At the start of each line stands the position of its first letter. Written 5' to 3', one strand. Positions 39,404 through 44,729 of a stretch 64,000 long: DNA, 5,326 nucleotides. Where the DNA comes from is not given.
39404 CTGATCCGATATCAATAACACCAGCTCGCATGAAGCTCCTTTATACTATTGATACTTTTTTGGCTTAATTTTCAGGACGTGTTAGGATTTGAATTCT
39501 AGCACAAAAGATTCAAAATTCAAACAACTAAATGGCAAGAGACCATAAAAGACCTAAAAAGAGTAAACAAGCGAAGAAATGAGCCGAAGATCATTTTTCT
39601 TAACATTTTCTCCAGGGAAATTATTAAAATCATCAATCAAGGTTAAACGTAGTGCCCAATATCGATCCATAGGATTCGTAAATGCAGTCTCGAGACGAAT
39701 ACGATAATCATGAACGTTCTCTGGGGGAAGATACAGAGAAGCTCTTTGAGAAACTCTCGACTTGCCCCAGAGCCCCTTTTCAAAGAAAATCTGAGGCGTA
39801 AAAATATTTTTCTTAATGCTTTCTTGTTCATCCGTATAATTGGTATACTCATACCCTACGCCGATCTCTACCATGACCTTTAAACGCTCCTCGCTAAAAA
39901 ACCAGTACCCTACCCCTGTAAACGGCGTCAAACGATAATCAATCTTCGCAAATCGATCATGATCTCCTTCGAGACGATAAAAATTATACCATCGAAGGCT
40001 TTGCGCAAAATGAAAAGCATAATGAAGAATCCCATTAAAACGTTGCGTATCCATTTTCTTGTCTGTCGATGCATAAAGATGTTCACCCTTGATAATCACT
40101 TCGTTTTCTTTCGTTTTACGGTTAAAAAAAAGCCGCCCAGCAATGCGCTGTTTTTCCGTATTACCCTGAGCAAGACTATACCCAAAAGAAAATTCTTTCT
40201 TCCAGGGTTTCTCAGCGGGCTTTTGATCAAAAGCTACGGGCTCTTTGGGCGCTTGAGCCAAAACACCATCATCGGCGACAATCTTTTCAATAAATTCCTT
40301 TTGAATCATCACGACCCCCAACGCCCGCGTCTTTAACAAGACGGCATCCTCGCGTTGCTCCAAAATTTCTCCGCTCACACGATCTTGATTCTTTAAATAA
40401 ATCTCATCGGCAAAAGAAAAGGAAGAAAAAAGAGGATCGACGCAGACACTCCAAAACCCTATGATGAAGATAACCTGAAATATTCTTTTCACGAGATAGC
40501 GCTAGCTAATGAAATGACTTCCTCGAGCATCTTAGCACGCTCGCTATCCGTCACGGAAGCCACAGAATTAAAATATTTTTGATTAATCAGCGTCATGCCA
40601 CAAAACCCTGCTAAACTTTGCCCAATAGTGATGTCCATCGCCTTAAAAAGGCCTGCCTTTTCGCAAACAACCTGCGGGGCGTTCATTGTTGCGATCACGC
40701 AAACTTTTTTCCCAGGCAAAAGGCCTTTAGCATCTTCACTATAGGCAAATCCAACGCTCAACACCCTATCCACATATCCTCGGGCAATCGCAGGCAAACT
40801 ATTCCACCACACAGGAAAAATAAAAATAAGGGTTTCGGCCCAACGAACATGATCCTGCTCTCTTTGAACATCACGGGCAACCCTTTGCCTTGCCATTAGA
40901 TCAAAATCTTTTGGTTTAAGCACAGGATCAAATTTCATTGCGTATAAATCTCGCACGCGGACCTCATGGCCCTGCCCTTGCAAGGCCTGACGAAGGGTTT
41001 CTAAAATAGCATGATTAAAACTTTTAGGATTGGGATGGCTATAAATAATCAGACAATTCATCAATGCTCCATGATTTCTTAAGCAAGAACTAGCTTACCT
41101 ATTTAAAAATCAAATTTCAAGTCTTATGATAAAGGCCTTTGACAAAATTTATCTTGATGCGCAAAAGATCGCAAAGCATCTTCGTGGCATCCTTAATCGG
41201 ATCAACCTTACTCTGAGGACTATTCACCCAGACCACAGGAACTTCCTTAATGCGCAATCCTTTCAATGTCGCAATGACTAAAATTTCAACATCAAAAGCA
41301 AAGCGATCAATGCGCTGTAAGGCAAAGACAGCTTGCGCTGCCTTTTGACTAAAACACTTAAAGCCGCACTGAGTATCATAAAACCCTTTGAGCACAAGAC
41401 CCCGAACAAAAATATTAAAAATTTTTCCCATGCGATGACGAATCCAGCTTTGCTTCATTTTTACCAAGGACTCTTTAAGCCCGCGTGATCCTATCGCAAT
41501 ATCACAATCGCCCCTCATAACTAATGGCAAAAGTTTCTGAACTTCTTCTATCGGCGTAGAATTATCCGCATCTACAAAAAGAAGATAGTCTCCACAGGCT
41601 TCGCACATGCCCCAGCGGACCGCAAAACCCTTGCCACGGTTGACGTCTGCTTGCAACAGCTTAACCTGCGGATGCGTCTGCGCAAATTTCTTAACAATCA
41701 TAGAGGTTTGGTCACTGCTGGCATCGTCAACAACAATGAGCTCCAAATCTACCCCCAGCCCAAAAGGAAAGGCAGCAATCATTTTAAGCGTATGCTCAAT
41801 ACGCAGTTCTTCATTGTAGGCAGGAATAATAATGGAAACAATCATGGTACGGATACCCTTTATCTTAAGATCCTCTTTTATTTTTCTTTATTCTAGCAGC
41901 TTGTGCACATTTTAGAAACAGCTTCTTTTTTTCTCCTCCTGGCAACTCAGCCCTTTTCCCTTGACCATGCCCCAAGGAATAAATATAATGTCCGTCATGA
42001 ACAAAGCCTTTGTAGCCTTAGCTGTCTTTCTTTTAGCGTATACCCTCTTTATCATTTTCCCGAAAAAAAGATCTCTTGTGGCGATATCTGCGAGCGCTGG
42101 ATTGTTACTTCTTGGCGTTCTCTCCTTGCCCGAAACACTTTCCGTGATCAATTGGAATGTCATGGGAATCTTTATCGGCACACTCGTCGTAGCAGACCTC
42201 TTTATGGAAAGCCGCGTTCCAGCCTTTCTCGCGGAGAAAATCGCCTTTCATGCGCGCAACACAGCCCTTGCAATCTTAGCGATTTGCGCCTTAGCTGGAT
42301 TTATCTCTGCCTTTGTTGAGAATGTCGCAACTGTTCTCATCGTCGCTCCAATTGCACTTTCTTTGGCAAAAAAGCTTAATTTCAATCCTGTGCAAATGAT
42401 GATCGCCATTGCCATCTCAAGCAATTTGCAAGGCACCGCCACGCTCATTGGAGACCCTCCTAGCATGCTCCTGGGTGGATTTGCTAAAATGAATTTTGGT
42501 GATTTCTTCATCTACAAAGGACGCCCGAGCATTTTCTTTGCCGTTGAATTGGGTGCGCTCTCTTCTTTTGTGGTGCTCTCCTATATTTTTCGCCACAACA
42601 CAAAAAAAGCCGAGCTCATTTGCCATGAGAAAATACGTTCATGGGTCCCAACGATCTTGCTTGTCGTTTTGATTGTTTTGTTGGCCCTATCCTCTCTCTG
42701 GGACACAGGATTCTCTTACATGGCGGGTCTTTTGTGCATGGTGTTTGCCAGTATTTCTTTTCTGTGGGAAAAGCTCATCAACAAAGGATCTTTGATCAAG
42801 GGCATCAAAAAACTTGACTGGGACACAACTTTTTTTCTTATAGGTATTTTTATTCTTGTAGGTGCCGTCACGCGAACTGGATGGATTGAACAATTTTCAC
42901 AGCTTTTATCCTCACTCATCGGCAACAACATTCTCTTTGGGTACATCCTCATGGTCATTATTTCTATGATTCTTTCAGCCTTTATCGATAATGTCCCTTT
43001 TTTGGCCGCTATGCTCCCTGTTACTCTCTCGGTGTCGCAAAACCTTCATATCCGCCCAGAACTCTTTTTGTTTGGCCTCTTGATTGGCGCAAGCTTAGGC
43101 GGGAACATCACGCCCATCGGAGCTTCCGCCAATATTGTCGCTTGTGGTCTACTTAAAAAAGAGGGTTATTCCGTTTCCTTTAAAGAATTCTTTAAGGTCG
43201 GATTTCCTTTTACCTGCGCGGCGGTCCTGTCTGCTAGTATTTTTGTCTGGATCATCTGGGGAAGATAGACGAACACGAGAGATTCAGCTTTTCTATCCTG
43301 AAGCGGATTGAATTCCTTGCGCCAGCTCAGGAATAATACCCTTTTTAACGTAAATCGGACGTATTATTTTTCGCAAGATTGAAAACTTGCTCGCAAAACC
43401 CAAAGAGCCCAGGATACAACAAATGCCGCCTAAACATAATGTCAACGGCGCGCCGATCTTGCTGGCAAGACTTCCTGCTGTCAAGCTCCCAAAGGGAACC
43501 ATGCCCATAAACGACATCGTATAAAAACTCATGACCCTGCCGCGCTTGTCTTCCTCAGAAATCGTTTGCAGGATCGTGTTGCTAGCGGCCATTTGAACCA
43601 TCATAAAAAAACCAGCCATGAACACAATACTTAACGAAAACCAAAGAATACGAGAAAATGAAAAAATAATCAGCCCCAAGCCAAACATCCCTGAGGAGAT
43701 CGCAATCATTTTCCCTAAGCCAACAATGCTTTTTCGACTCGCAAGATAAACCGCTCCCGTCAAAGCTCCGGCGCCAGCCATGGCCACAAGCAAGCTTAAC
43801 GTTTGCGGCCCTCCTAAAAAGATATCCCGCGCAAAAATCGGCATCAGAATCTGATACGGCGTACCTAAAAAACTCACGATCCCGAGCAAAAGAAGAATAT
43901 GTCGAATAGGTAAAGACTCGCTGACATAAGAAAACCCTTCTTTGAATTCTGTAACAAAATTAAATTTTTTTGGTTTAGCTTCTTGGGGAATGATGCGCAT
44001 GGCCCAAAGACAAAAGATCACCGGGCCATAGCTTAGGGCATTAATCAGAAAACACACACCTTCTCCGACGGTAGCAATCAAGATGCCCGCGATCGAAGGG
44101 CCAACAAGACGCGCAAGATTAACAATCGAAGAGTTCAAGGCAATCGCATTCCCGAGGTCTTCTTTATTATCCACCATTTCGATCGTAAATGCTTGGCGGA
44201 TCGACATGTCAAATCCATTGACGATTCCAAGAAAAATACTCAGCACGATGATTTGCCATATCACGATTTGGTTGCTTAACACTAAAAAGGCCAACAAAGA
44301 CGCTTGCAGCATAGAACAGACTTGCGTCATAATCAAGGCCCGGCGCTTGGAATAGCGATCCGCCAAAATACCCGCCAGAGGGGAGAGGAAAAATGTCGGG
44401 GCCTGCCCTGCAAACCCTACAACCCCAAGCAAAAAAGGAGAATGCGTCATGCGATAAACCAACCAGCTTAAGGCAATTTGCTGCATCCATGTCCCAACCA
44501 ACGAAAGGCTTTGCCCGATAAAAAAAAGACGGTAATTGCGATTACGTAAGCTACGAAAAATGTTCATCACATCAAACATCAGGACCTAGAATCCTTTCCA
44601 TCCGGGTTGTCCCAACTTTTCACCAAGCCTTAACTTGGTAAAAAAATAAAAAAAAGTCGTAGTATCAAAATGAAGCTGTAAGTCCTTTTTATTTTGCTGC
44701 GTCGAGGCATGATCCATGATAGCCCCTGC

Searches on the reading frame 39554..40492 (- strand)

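Call 15: search_protein_families(library=pfam, proteins=[window:39554-40492:-], max_evalue=0.001)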
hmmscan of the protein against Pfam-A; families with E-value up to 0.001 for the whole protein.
window:39554-40492:- (312 aa): 1 family
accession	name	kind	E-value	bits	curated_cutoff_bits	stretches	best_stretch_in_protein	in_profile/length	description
PF04338.18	DUF481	-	1.1e-34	120.8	21.1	1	102-312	2-210/210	Protein of unknown function, DUF481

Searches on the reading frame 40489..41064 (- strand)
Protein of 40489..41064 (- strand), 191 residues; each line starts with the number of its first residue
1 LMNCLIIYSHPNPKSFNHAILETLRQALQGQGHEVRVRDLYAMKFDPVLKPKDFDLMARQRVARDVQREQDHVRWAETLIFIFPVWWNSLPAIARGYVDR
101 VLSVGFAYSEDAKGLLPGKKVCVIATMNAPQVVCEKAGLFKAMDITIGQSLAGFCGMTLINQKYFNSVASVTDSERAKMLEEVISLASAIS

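Call 15: search_protein_families(library=pfam, proteins=[window:40489-41064:-], max_evalue=0.001)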
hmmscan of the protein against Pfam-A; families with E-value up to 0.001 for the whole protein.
window:40489-41064:- (191 aa): 2 families
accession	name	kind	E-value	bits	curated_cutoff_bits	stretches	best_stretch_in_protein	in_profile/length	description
PF02525.22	Flavodoxin_2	-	6e-46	157.1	27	1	2-182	1-193/198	Flavodoxin-like fold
PF03358.20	FMN_red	-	2.2e-10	40.8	24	1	2-127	1-115/152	NADPH-dependent FMN reductase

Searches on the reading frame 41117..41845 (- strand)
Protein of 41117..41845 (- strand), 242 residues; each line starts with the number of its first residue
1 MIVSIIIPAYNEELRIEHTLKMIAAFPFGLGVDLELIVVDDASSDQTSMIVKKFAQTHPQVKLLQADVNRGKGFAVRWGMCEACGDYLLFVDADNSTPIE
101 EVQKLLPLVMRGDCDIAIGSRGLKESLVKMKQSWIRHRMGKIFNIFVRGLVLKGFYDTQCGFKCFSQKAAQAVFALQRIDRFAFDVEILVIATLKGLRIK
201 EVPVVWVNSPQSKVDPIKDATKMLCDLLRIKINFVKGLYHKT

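Call 8: search_protein_families(library=pfam, proteins=[window:41117-41845:-], max_evalue=0.1)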
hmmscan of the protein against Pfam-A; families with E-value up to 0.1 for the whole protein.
window:41117-41845:- (242 aa): 4 families
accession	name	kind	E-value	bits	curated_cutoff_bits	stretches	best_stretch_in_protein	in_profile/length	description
PF00535.33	Glycos_transf_2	-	4.6e-26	92.2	23.3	1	4-129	1-123/168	Glycosyl transferase family 2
PF10111.15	Glyco_tranf_2_2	-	5e-10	39.8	27.3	1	4-109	1-106/276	Glycosyltransferase like family 2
PF13641.12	Glyco_tranf_2_3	-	7.1e-07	29.9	27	1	3-109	3-111/230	Glycosyltransferase like family 2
PF13704.12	Glyco_tranf_2_4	-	0.00022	22.1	27.5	1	11-95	2-82/98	Glycosyl transferase family 2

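Call 9: search_protein_families(library=ncbifam, proteins=[window:41117-41845:-], max_evalue=0.1)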
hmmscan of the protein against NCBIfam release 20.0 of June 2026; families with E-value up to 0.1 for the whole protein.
window:41117-41845:- (242 aa): 28 families (the best 25 are shown)
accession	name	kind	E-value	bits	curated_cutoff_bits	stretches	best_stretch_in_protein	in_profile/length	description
TIGR04182.1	glyco_TIGR04182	equivalog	4e-19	69.1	325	1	3-231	2-218/293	S-layer glycoprotein N-glycosyltransferase AglJ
NF047588.1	GlcsyltransPgfSStrep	equivalog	1.7e-17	63.6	500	1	1-183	1-177/308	glycosyltransferase PgfS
NF007482.0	PRK10073.1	equivalog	2.3e-17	63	423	1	3-118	8-119/334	glycosyltransferase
TIGR03937.1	PgaC_IcaA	equivalog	2.7e-17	62.8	422.3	1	2-95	46-136/407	poly-beta-1,6-N-acetyl-D-glucosamine synthase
NF007986.1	PRK10714.1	equivalog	5e-15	55.3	529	1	3-204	8-198/316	undecaprenyl-phosphate 4-deoxy-4-formamido-L-arabinose transferase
NF047683.1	TeichurnBiosyTuaG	equivalog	2.4e-14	53.6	400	1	2-115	7-117/252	teichuronic acid biosynthesis protein TuaG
TIGR04283.1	glyco_like_mftF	equivalog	4.1e-14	52.7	182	1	3-109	1-97/221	TIGR04283 family arsenosugar biosynthesis glycosyltransferase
NF010496.0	PRK13915.1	equivalog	6.2e-12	45.2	262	1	3-109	33-143/307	glucosyl-3-phosphoglycerate synthase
NF038302.1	EPS_HpsE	equivalog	8.2e-12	44.7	300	1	3-98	3-100/307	hormogonium polysaccharide biosynthesis glycosyltransferase HpsE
NF058614.1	PPMAGASynPpgS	equivalog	1.1e-11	44.6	370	1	3-226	2-218/226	polyprenyl-phospho-N-acetylgalactosaminyl synthase PpgS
NF041391.1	DPhHxTase_Halo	equivalog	3.6e-10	39.2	375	1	9-230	3-208/213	dolichyl-phosphate hexose transferase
NF041875.1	EPS_EpsD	equivalog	5.7e-10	39.1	370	1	3-119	1-114/325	exopolysaccharide biosynthesis glycosyltransferase EpsD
NF050050.1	ProtGlycPglI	equivalog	1.6e-09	37.6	500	1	3-106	4-105/306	GalNAc(5)-diNAcBac-PP-undecaprenol beta-1,3-glucosyltransferase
TIGR03965.1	mycofact_glyco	equivalog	7.9e-09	34.9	280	1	3-97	76-167/467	mycofactocin biosynthesis glycosyltransferase MftF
NF045692.1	OglycostaseCruG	equivalog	1.1e-08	34.4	600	1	3-106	43-149/386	2'-O-glycosyltransferase CruG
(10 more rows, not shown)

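Call 79: search_solved_structures(query=window:41117-41845:-, max_evalue=0.00001)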
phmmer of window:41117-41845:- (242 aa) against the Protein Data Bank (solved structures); distinct sequences matched with E-value up to 0.00001: 21.
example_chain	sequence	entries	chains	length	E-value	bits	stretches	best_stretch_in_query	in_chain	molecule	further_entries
5mlz_A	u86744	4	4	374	1.1e-14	57.8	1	1-171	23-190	Dolichol monophosphate mannose synthase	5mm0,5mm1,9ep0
9hwj_A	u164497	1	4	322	6.7e-13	52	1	3-204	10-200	Undecaprenyl-phosphate 4-deoxy-4-formamido-L-arabinose transferase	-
9bhc_C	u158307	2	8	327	9.9e-12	48.1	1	3-204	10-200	Undecaprenyl-phosphate 4-deoxy-4-formamido-L-arabinose transferase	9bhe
8vxh_A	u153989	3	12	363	1.3e-11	47.7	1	3-204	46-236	Undecaprenyl-phosphate 4-deoxy-4-formamido-L-arabinose transferase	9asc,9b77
5ekp_C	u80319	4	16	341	1.7e-11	47.4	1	3-182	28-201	Uncharacterized glycosyltransferase sll0501 | Glycosyltransferase sll0501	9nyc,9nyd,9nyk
5eke_A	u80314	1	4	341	1.7e-11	47.3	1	3-182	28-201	Uncharacterized glycosyltransferase sll0501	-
9nye_A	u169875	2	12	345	1.8e-11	47.3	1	3-182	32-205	Glycosyltransferase sll0501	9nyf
6yv7_B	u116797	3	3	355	2.5e-10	43.6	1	3-100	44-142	Glycosyl transferase, family 2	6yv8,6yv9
6yv7_A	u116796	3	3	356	2.5e-10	43.6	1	3-100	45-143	Glycosyl transferase, family 2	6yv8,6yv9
3bcv_A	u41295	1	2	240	4.1e-10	42.8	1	3-124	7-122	Putative glycosyltransferase protein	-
5tze_C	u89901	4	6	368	7.4e-10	42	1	3-109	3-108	Glycosyl transferase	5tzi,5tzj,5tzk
5tz8_A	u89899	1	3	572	1.6e-09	40.9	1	3-109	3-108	Glycosyl transferase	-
2z87_A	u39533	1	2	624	1.1e-08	38.2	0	2-104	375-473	Chondroitin synthase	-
2z86_A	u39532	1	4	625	1.1e-08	38.2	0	2-104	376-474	Chondroitin synthase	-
8vh7_A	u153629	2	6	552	1.1e-08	38.2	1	2-119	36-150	Heparosan synthase B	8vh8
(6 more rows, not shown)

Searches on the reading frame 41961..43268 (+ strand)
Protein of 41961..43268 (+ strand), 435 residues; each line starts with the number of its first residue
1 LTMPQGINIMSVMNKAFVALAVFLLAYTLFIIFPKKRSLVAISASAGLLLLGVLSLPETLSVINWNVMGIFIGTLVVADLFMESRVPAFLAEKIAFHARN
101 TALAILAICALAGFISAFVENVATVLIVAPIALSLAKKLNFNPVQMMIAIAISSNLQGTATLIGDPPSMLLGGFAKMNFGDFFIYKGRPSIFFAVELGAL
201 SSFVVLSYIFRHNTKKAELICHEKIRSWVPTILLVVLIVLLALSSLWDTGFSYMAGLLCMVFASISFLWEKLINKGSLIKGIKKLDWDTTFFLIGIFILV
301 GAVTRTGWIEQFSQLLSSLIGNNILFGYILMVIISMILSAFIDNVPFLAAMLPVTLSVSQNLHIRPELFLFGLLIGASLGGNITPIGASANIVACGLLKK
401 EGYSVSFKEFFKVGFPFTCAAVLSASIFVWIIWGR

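Call 15: search_protein_families(library=pfam, proteins=[window:41961-43268:+], max_evalue=0.001)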
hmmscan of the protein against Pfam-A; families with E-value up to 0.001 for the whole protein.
window:41961-43268:+ (435 aa): 3 families
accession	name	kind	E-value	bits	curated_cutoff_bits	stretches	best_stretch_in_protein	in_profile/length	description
PF03600.22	CitMHS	-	1.3e-70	238.6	31.9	2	27-354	1-313/336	Citrate transporter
PF02040.21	ArsB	-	1e-15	58.5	22.2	1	19-430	2-420/423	Arsenical pump membrane protein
PF06808.19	DctM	-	7.8e-12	45.2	23.8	1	211-425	196-404/413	Tripartite ATP-independent periplasmic transporter, DctM component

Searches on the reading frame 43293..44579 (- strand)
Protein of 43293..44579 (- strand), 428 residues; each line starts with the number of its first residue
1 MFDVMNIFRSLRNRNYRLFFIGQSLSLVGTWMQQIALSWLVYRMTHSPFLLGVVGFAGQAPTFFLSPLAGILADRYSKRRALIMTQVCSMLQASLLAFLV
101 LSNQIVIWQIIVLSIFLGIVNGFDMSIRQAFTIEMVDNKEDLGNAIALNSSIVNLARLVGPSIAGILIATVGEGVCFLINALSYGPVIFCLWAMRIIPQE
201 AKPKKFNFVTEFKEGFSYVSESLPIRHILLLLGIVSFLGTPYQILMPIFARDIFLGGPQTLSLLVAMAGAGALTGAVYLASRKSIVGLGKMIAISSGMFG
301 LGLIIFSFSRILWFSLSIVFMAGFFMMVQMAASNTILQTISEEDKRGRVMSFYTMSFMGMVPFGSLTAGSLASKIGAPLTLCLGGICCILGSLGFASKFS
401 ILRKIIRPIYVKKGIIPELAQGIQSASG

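Call 8: search_protein_families(library=pfam, proteins=[window:43293-44579:-], max_evalue=0.1)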
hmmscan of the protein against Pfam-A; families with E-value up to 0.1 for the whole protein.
window:43293-44579:- (428 aa): 3 families
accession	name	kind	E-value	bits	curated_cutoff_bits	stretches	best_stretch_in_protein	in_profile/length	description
PF05977.19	MFS_3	-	4.4e-59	200.7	27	1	10-393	6-388/524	Transmembrane secretion effector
PF07690.21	MFS_1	-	3.5e-35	122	33.4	2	20-357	2-339/347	Major Facilitator Superfamily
PF13347.12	MFS_2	-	4.7e-07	29.1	27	1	9-172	219-385/427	MFS/sugar transport protein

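Call 9: search_protein_families(library=ncbifam, proteins=[window:43293-44579:-], max_evalue=0.1)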
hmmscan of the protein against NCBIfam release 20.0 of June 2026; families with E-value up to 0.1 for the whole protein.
window:43293-44579:- (428 aa): 12 families
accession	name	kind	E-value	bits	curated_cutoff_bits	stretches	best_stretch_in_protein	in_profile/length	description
TIGR00900.1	2A0121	subfamily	3.2e-54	184.7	319.6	1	16-376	1-364/364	H+ Antiporter protein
NF007792.0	PRK10489.1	equivalog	3.2e-38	131.8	324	1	12-405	15-405/419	enterobactin transporter EntS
NF000246.1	macrolide_MefC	exception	4.1e-21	75.5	870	1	15-398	9-396/407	macrolide efflux MFS transporter Mef(C)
NF012178.0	tet_MFS_V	exception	4.9e-20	72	640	1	10-386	4-385/409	tetracycline efflux MFS transporter Tet(V)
NF052575.1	MFS_efflux_Tap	equivalog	5.1e-17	62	625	1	26-381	16-377/401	multidrug efflux MFS transporter Tap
NF000245.1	macrolide_MefA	exception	1.1e-16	60.9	675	1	16-389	11-387/405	macrolide efflux MFS transporter Mef(A)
NF000051.1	macrolide_MefB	exception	9.1e-16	57.8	800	1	14-390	9-387/409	macrolide efflux MFS transporter Mef(B)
TIGR00880.1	2_A_01_02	superfamily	2.9e-13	50.1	131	1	62-192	11-135/141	multidrug resistance protein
NF006386.0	PRK08633.1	equivalog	1.1e-09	36.6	1221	1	42-393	40-404/1147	acyl-[ACP]--phospholipid O-acyltransferase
TIGR00881.1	2A0104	subfamily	2.4e-07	30.1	407.75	2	68-196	49-173/379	phosphoglycerate transporter protein PgtP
NF000154.1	macrolide_MefEN2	exception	1.5e-05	24.5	800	1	20-355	12-349/401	macrolide efflux MFS transporter Mef(En2)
NF043061.1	MMSYN1_0325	equivalog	0.00027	20.1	450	1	62-119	82-139/491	MFS cation transporter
